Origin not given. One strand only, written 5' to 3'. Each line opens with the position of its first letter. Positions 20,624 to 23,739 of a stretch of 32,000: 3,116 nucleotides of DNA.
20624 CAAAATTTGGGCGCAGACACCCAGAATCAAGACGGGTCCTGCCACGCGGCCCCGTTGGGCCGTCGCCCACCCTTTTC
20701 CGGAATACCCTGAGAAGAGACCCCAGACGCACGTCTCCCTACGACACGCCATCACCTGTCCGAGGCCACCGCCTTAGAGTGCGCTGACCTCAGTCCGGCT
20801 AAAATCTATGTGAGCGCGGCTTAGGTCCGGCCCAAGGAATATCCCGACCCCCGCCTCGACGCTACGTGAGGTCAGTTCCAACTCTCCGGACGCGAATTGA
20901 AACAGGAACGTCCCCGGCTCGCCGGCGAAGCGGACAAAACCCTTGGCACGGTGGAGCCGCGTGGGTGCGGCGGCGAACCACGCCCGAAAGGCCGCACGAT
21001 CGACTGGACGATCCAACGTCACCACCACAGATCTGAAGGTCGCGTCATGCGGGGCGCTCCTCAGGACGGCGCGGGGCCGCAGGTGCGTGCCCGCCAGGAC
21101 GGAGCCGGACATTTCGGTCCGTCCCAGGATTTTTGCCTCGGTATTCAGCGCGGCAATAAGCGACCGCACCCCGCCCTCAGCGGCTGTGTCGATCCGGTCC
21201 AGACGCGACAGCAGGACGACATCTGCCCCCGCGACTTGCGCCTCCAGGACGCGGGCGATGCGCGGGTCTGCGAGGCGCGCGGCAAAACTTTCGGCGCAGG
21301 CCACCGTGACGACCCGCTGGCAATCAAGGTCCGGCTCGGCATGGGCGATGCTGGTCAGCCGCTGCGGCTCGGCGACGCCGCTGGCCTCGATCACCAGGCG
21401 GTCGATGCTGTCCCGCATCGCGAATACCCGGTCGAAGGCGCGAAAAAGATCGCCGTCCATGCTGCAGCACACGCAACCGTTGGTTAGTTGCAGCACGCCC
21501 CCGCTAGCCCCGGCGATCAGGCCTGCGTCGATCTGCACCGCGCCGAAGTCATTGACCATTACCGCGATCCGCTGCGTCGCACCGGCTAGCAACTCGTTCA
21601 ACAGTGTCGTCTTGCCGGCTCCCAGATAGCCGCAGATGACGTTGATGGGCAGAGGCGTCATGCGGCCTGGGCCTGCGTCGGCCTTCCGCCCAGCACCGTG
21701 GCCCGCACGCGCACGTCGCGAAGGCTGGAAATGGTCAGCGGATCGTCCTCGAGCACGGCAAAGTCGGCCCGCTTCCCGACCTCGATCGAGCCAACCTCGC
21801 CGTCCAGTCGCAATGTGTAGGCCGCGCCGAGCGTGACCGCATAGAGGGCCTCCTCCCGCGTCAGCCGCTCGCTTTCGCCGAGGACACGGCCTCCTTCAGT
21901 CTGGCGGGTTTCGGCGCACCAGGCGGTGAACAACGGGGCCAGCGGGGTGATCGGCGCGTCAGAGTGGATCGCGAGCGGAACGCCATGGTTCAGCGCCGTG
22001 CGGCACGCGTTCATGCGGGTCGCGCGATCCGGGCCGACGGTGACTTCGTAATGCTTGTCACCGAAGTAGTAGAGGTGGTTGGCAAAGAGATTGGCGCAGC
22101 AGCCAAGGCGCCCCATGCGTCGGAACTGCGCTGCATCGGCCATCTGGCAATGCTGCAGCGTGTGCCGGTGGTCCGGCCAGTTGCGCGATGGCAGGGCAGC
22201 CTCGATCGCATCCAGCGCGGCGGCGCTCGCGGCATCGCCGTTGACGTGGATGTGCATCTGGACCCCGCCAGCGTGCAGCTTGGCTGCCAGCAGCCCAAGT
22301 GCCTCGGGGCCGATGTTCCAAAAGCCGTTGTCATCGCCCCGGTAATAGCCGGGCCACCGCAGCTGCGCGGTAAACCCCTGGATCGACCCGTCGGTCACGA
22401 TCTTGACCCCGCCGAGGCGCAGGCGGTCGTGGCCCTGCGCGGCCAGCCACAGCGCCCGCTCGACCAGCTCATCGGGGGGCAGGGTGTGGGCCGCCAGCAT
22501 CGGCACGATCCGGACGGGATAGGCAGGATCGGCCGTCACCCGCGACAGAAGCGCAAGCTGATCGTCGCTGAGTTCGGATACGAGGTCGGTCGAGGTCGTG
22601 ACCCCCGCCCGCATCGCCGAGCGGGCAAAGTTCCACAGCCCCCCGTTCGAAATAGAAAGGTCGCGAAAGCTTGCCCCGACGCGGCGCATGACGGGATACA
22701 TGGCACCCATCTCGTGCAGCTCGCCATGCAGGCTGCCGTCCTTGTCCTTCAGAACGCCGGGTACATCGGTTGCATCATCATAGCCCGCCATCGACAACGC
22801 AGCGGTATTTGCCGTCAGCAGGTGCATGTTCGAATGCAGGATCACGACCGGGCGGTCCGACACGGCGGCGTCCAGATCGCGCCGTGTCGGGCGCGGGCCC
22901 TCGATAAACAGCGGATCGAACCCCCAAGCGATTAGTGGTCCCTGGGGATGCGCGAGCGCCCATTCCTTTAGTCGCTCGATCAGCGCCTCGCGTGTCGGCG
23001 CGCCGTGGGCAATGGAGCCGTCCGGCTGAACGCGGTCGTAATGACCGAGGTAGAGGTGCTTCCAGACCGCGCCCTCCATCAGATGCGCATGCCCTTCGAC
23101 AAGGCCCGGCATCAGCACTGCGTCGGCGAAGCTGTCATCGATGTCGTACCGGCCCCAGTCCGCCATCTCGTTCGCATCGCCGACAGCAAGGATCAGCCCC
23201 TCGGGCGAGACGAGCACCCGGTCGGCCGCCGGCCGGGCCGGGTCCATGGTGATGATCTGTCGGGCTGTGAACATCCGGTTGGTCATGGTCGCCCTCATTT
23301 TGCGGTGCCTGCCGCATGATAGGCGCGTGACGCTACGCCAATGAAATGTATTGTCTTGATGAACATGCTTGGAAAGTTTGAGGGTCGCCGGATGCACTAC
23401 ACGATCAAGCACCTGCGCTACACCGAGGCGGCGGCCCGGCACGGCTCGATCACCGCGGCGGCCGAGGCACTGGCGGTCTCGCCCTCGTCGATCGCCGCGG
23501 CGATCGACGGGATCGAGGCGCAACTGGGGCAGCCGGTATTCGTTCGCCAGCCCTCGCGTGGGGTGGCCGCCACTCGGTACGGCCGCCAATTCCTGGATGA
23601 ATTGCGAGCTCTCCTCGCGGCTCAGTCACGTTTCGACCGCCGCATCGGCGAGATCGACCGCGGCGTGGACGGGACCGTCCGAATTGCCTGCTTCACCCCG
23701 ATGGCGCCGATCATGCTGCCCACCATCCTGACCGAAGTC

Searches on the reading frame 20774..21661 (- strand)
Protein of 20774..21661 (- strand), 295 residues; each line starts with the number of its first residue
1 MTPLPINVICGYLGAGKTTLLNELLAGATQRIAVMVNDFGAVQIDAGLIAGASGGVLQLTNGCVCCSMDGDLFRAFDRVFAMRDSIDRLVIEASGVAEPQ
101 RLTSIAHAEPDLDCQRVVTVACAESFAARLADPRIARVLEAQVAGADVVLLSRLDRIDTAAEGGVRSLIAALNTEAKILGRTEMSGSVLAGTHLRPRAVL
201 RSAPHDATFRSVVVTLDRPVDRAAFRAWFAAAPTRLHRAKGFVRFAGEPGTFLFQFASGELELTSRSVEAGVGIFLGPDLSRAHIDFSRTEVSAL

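Call 12: search_protein_families(library=pfam, proteins=[window:20774-21661:-], max_evalue=0.001)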
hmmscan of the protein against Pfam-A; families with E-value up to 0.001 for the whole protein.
window:20774-21661:- (295 aa): 2 families
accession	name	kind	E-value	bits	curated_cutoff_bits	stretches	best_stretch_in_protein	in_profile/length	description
PF02492.25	cobW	-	8.6e-39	133.4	20.7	1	5-178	1-178/180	CobW/HypB/UreG, nucleotide-binding domain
PF07683.19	CobW_C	-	1.5e-12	47.7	22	1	209-265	1-59/94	Cobalamin synthesis protein cobW C-terminal domain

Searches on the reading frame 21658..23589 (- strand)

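Call 12: search_protein_families(library=pfam, proteins=[window:21658-23589:-], max_evalue=0.001)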
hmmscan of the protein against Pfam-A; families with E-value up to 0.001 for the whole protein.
window:21658-23589:- (643 aa): 2 families
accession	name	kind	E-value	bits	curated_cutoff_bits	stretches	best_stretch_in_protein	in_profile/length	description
PF07969.17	Amidohydro_3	-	3e-75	254.9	29.7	1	157-638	8-471/472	Amidohydrolase family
PF01979.26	Amidohydro_1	-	2e-14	54.1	25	1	419-635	125-342/345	Amidohydrolase family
